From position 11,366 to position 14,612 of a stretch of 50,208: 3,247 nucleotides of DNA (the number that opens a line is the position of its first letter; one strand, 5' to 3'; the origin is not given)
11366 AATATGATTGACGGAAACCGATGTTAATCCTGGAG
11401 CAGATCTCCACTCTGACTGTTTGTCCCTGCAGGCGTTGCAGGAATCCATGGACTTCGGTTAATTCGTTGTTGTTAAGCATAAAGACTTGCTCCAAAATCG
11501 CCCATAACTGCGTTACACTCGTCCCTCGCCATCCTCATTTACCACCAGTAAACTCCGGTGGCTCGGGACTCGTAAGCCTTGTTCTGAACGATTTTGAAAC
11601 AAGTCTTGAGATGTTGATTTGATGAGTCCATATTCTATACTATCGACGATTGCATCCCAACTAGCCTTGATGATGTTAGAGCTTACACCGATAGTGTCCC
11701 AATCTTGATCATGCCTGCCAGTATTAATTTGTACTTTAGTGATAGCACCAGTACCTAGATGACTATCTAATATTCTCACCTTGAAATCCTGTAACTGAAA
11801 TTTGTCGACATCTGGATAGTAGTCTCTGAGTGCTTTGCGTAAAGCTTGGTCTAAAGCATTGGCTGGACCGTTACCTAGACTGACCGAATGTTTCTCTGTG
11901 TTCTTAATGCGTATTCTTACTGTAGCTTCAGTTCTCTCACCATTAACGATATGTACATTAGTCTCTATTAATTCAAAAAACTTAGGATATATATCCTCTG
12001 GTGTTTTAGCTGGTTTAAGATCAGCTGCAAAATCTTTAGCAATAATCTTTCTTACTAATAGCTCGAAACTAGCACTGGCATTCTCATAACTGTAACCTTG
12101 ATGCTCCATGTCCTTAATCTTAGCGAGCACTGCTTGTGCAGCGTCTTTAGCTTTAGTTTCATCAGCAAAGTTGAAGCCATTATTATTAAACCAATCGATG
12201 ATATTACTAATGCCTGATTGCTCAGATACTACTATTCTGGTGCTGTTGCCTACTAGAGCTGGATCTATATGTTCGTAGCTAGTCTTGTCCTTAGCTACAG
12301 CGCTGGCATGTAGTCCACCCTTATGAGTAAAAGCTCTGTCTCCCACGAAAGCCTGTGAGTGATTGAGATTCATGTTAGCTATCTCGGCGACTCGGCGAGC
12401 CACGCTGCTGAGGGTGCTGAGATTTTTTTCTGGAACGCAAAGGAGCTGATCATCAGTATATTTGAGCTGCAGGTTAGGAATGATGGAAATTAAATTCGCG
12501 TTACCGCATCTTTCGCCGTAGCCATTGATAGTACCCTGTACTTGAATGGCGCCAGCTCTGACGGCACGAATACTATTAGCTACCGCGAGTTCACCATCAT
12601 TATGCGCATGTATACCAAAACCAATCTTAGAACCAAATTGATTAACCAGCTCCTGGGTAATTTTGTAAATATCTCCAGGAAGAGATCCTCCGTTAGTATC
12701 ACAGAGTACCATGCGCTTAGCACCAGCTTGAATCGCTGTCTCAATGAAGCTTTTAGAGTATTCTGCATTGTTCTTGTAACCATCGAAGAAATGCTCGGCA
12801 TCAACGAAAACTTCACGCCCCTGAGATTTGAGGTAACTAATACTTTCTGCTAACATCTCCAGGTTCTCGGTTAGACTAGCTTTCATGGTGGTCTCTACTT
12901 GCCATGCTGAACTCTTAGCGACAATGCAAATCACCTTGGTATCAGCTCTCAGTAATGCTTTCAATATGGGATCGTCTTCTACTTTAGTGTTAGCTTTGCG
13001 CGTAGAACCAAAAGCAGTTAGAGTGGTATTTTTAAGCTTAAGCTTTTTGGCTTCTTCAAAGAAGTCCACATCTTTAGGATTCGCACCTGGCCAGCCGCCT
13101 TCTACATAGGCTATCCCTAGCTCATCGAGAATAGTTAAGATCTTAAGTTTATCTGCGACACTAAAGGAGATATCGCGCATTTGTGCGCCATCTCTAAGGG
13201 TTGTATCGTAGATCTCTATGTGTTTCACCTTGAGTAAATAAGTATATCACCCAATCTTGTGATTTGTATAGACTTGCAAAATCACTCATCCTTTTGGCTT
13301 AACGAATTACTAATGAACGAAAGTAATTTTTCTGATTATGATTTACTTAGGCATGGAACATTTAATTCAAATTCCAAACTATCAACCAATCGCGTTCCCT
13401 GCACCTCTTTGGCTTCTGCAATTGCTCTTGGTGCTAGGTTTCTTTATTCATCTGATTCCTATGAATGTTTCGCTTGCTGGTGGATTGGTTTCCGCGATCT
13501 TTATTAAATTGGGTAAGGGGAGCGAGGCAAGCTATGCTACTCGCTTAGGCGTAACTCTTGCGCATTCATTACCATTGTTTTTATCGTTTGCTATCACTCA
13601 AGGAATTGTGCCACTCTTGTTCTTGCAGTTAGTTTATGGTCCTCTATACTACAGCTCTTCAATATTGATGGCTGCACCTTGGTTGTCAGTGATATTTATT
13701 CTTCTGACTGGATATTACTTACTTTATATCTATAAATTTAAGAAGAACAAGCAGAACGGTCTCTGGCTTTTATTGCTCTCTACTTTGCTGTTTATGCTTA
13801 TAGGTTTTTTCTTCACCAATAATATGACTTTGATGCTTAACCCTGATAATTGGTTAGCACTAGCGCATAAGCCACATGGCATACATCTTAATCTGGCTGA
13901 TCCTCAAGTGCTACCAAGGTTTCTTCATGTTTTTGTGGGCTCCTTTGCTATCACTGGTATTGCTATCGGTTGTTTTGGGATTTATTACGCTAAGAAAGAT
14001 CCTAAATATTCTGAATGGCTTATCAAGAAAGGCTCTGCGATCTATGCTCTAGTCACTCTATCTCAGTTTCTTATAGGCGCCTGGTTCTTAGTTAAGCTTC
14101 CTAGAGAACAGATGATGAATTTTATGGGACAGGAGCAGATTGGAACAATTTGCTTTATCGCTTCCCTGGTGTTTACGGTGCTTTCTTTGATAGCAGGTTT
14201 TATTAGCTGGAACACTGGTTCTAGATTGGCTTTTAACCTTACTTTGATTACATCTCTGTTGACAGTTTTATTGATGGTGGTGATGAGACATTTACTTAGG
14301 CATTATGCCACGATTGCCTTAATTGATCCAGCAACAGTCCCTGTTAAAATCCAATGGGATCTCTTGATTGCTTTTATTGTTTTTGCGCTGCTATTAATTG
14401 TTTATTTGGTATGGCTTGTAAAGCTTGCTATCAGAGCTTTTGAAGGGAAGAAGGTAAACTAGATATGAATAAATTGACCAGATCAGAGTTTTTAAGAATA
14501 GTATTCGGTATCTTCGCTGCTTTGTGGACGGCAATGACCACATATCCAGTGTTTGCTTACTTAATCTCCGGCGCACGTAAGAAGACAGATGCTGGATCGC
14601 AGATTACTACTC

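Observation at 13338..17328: Rieske/b6-type cytochrome b module sandwiched between two CydA-like membrane proteins, one fused to a haem-c domain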

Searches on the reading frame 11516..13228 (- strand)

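Call 18: search_protein_families(library=pfam, proteins=[window:11516-13228:-], max_evalue=0.00001)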
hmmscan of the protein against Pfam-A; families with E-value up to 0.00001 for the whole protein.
window:11516-13228:- (571 aa): 3 families
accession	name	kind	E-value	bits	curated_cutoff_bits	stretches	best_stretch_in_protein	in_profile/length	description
PF00682.25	HMGL-like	-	5.7e-44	150.9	29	1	4-257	2-243/260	HMGL-like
PF08502.15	LeuA_dimer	-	3.1e-23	82.6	24.9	1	414-533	18-129/131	LeuA allosteric (dimerisation) domain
PF22617.1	HCS_D2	-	1.5e-12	48.1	27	1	295-375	2-78/82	Homocitrate synthase post-HMGL domain-like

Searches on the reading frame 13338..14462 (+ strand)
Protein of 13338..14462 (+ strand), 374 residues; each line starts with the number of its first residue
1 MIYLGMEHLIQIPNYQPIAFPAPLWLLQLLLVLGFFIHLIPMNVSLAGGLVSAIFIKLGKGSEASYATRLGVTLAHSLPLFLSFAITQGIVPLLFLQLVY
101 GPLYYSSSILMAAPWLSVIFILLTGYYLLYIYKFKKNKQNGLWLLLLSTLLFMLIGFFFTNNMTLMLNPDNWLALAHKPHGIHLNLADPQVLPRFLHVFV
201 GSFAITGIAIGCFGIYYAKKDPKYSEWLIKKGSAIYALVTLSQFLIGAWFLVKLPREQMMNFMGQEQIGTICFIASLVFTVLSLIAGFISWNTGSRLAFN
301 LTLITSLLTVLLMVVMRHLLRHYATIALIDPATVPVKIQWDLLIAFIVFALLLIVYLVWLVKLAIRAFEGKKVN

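Call 3: search_protein_families(library=pfam, proteins=[window:13338-14459:+], max_evalue=1)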
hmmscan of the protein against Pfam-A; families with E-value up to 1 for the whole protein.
window:13338-14459:+ (374 aa): 1 family
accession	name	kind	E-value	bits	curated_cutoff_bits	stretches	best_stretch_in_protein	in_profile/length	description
PF12420.13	DUF3671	-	0.021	14.7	34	1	131-227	150-218/223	Fam-L, Fam-M like protein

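Call 4: search_protein_families(library=ncbifam, proteins=[window:13338-14459:+], max_evalue=1)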
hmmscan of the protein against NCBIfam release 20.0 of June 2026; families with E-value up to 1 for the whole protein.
window:13338-14459:+ (374 aa): 1 family
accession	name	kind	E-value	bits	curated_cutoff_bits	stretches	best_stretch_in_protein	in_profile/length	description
NF047685.1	TeichurnBiosyTuaF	equivalog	0.24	11.1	340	0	24-74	17-67/225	teichuronic acid biosynthesis protein TuaF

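Call 7: search_solved_structures(query=window:13338-14459:+, max_evalue=10, show_alignments=1)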
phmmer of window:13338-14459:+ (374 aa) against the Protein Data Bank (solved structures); distinct sequences matched with E-value up to 10: 0.

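Call 21: find_homologous_proteins(query=window:13338-14459:+, max_evalue=0.001)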
Query window:13338-14459:+ (374 aa): 209 proteins with E <= 0.001 among 8000 candidates; the best 120 are listed.
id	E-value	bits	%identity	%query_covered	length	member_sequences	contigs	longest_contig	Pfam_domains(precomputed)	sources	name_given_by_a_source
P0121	8.4e-237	804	100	100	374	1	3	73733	-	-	-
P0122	1.1e-179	616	73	98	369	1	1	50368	-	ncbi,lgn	-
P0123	7.7e-135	468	59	96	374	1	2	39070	-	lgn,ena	-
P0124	4.5e-127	443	59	96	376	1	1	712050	-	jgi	-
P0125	7.4e-126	439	59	98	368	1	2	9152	-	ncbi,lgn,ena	-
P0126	4.2e-123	430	54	97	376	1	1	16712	-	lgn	-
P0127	7.3e-122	426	57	99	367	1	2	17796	-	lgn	-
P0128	1.4e-120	421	56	96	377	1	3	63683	-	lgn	-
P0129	3.5e-120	420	55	96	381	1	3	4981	-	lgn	-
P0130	8.1e-120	419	53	98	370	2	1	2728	-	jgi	jgi:hypothetical protein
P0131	1.3e-119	418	53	99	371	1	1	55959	-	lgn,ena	-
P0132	2.4e-117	411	54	95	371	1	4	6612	-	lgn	-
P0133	4.0e-115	403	52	97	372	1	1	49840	-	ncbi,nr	ncbi:MAG: hypothetical protein KTR14_07145 [Vampirovibrio sp.]|nr:hypothetical protein [Vampirovibri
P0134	1.4e-114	402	53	95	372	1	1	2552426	-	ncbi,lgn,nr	ncbi:MAG: hypothetical protein IPK79_09405 [Vampirovibrionales bacterium]|nr:hypothetical protein [V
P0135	8.3e-113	396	53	99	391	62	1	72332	-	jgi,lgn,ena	jgi:hypothetical protein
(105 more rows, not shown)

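Call 25: search_solved_structures(query=A1, max_evalue=10, show_alignments=2)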
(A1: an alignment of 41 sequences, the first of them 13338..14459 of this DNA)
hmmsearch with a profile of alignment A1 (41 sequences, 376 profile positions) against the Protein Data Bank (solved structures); distinct sequences matched with E-value up to 10: 1.
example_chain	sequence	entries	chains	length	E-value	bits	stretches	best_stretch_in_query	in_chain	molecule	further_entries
8i4t_F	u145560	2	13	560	0.11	14.6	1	107-165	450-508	Envelopment polyprotein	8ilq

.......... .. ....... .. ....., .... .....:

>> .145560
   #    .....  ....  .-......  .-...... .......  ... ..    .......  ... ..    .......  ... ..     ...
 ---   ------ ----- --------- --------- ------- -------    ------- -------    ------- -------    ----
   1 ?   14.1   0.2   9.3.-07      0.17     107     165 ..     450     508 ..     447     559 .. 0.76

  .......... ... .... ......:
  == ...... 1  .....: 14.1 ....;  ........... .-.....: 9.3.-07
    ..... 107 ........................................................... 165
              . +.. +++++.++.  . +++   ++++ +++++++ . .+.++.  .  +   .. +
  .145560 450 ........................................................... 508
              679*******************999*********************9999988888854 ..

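Call 32: predict_structure(alignment_id=A1)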
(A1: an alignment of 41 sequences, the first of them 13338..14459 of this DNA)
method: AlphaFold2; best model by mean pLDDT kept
length: 374 residues; sequences in the alignment: 41
mean_pLDDT: 93.0   pTM: 0.90
mean pLDDT of the five models: 93.0, 92.0, 91.8, 91.6, 90.9
residues with pLDDT >= 90: 317; 70-90: 43; 50-70: 6; < 50: 8
segments of 3 or more residues with pLDDT < 50: 1-7
pLDDT, mean of each block of 10 residues (from residue 1): 45 81 95 96 98 97 94 96 93 94 93 94 98 93 98 98 95 88 92 97 98 96 98 98 96 97 98 98 99 98 98 98 94 95 90 88 80 55
secondary structure, 60 per line:
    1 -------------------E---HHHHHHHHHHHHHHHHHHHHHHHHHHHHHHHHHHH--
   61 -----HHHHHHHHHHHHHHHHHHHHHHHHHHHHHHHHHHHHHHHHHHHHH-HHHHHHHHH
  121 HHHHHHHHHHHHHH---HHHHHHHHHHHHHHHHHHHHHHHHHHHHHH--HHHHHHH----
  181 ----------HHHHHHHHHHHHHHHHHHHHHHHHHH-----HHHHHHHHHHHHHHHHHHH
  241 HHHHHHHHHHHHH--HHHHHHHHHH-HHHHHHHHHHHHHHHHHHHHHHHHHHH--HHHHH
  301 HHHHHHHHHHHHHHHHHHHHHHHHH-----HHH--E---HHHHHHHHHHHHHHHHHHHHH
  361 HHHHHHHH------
elements in order: H24-58 H66-110 H112-134 H138-167 H170-176 H191-216 H222-253 H256-265 H267-293 H296-325 H340-368

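Call 36: fold_search(model_id=the predicted structure, library=pdb)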
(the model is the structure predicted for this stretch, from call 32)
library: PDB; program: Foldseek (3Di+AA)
matches with E <= 10: 595; with E <= 0.001: 9
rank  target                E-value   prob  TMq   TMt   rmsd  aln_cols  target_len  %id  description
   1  9r2g_A                7.3e-07  1.00  0.70  0.69   4.8       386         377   15  Cytochrome bd II oxidase qOR-2 type from Mycobacterium smegmatis (released 2026-03-04)
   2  5doq_A                1.4e-05  1.00  0.72  0.63   5.4       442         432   14  The structure of bd oxidase from Geobacillus thermodenitrificans (released 2016-05-04)
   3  8b4o_A                7.1e-05  1.00  0.61  0.53   6.7       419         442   14  Cryo-EM structure of cytochrome bd oxidase from C. glutamicum (released 2022-12-28)
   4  6rx4_A                8.0e-05  1.00  0.67  0.54   8.3       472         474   10  THE STRUCTURE OF BD OXIDASE FROM ESCHERICHIA COLI (released 2019-11-20)
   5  7d5i_A                1.4e-04  1.00  0.67  0.58   6.5       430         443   12  Structure of Mycobacterium smegmatis bd complex in the apo-form. (released 2021-06-23)
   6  7oy2_C                1.8e-04  1.00  0.68  0.57   8.2       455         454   11  High resolution structure of cytochrome bd-II oxidase from E. coli (released 2021-12-15)
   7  6rko_A                3.0e-04  1.00  0.66  0.57   8.6       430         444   12  Cryo-EM structure of the E. coli cytochrome bd-I oxidase at 2.68 A resolution (released 2019-10-16)
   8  7ose_A                5.0e-04  1.00  0.66  0.51   8.7       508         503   10  cytochrome bd-II type oxidase with bound aurachin D (released 2021-11-17)
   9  7oy2_B                5.7e-04  1.00  0.46  0.45   7.6       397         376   13  High resolution structure of cytochrome bd-II oxidase from E. coli (released 2021-12-15)
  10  9r2g_D                1.0e-03  1.00  0.54  0.59   6.6       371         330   14  Cytochrome bd II oxidase qOR-2 type from Mycobacterium smegmatis (released 2026-03-04)
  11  7ose_B                1.4e-03  1.00  0.53  0.53   7.0       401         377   13  cytochrome bd-II type oxidase with bound aurachin D (released 2021-11-17)
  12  8b4o_B                1.6e-03  1.00  0.51  0.56   6.8       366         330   13  Cryo-EM structure of cytochrome bd oxidase from C. glutamicum (released 2022-12-28)
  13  9fka_A                1.9e-03  1.00  0.60  0.50   6.9       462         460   10  Cryo-EM structure of the reduced cytochrome bd oxidase from M. tuberculosis (released 2025-02-12)
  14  7nkz_A                2.9e-03  1.00  0.61  0.51   7.3       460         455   11  Cryo-EM structure of the cytochrome bd oxidase from M. tuberculosis at 2.5 A resolution (released 2021-09-22)
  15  6rx4_B                2.9e-03  1.00  0.46  0.45   9.1       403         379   13  THE STRUCTURE OF BD OXIDASE FROM ESCHERICHIA COLI (released 2019-11-20)
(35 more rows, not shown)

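Call 63: search_protein_representatives(alignment_id=A1)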
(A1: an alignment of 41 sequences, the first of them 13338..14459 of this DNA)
Query: 41 sequences, 376 profile positions. Proteins with E-value up to 0.001 (for the whole library): 2105; up to 1e-10: 1369; up to 1e-30: 593. The best 150 are listed.
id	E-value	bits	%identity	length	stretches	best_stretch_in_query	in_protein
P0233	3.1e-157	539.8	-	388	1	1-373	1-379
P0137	4.5e-148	509.6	-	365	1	5-367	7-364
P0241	3.8e-136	470.4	-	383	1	3-371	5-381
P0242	1.6e-130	451.8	-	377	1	1-372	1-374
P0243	1.1e-125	435.9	-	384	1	5-370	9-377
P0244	4.2e-125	434.0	-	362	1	7-368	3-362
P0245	7.0e-125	433.3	-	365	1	6-366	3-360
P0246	2.4e-123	428.3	-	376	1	5-371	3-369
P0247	6.7e-119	413.6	-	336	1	37-369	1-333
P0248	4.7e-106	371.3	-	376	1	3-366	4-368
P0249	5.2e-102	358.0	-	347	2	182-364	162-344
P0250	2.1e-99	349.4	-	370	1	6-370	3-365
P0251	1.6e-97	343.2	-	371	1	6-360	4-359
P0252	1.8e-97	343.1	-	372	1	5-371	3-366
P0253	7.7e-95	334.4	-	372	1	3-365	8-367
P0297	4.8e-75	269.3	-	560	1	5-364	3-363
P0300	8.7e-75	268.4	-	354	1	14-364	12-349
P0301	8.9e-75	268.4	-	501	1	6-363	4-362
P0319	6.7e-71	255.6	-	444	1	15-372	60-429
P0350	2.5e-66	240.6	-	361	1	16-363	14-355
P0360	4.8e-65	236.4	-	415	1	4-359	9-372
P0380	2.3e-62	227.6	-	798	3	12-356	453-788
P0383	5.2e-62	226.4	-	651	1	7-362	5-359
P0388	1.6e-61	224.8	-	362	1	5-364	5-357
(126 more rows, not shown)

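Call 64: search_protein_families(library=pfam, proteins=[P0380, P0297, P0301, P0383, P0319, P0360, P0250, P0300, P0350, P0388], max_evalue=0.01)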
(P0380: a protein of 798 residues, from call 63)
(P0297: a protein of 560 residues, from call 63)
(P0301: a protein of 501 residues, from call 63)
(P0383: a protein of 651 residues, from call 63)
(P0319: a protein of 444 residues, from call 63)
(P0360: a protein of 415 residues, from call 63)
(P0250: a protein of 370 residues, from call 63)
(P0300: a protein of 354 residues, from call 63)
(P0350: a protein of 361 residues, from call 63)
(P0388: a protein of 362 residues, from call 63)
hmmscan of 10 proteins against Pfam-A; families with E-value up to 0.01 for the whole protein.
P0380 (798 aa): 2 families
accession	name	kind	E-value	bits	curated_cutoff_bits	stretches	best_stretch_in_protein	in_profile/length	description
PF01654.22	Cyt_bd_oxida_I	-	3.8e-14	52.5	26.2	1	18-201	7-197/418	Cytochrome bd terminal oxidase subunit I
PF13442.11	Cytochrome_CBB3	-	8.2e-07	29.7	27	1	349-416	3-68/68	Cytochrome C oxidase, cbb3-type, subunit III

P0297 (560 aa): 1 family
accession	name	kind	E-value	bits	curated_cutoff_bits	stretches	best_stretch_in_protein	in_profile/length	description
PF11845.13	Tll0287-like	-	3.3e-28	99.4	24.1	1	394-558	11-144/144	Tll0287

P0301 (501 aa): 0 families

P0383 (651 aa): 4 families
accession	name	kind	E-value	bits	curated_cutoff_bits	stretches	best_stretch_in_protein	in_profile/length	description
PF11604.15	CusF_Ec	-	4.8e-13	49.2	27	1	395-450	2-56/72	Copper binding periplasmic protein CusF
PF02630.20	SCO1-SenC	-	1.1e-12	48.6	22.8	1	493-609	6-111/134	SCO1/SenC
PF08534.16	Redoxin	-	0.00016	21.9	26.6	1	484-634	2-135/148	Redoxin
PF25592.1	DUF7937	-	0.00048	19.5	31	1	34-358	109-397/402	Domain of unknown function (DUF7937)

P0319 (444 aa): 0 families

P0360 (415 aa): 0 families

P0250 (370 aa): 0 families

P0300 (354 aa): 0 families

P0350 (361 aa): 0 families

P0388 (362 aa): 0 families

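Call 65: find_encoding_contigs(protein=window:13338-14462:+, flank=10000, max_places=4)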
Protein window:13338-14462:+ (374 aa): 7 contigs read that carry it; 4 places shown.
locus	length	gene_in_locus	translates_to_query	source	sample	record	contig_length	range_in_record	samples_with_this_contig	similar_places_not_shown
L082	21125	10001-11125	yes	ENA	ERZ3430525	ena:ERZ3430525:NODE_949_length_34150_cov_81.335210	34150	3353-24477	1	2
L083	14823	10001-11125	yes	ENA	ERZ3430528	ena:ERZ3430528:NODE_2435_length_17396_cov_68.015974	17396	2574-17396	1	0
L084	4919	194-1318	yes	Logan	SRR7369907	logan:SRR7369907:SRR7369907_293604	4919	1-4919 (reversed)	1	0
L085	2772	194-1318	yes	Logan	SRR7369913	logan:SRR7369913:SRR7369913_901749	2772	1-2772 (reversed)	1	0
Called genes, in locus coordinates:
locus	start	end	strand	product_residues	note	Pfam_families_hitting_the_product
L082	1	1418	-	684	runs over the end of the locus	-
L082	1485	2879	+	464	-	-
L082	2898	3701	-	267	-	-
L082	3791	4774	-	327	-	PF02445:NadA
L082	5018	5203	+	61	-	PF01783:Ribosomal_L32p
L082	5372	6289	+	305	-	PF19300:BPD_transp_1_N, PF00528:BPD_transp_1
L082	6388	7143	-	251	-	PF00902:TatC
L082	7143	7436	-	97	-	PF15738:YafQ_toxin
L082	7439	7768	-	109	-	-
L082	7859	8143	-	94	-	-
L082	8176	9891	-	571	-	PF00682:HMGL-like, PF22617:HCS_D2, PF08502:LeuA_dimer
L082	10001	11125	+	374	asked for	-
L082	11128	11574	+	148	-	PF00355:Rieske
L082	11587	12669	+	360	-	PF00033:Cytochrome_B, PF13631:Cytochrom_B_N_2, PF00032:Cytochrom_B_C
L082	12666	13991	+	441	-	PF01654:Cyt_bd_oxida_I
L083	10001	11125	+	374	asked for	-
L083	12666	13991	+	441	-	PF01654:Cyt_bd_oxida_I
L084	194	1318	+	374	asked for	-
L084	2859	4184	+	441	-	PF01654:Cyt_bd_oxida_I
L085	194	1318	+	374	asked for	-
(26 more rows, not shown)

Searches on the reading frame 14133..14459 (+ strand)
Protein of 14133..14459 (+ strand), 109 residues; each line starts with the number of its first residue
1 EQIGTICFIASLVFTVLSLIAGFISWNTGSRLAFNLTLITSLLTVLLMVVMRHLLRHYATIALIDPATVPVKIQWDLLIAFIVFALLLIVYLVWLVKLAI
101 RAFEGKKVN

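Call 72: search_protein_families(library=pfam, proteins=[window:14133-14459:+], max_evalue=10)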
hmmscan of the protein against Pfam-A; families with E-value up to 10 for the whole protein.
seq(109 aa): 8 families
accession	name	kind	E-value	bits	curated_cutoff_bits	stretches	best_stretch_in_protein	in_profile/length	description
PF09990.14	DUF2231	-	0.057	13.9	26.4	1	7-104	15-101/139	Predicted membrane protein (DUF2231)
PF11660.13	DUF3262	-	0.11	13.2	27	2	5-51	26-72/76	Protein of unknown function (DUF3262)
PF10375.14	GRAB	-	0.18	12.1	26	1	14-31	29-46/49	GRAB domain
PF11190.13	DUF2976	-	1.2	9.6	28.2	1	43-100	35-85/87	Protein of unknown function (DUF2976)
PF19529.4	DUF6057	-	1.4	8.2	29.8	1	4-93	163-251/569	Family of unknown function (DUF6057)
PF09843.14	DUF2070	-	1.5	7.5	30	1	7-102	75-178/561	Predicted membrane protein (DUF2070)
PF20136.4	DUF6526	-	4.1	7.8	23.7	1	9-60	22-69/145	Family of unknown function (DUF6526)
PF06687.17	SUR7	-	5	7.2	29.6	0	4-90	109-198/201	SUR7/PalI family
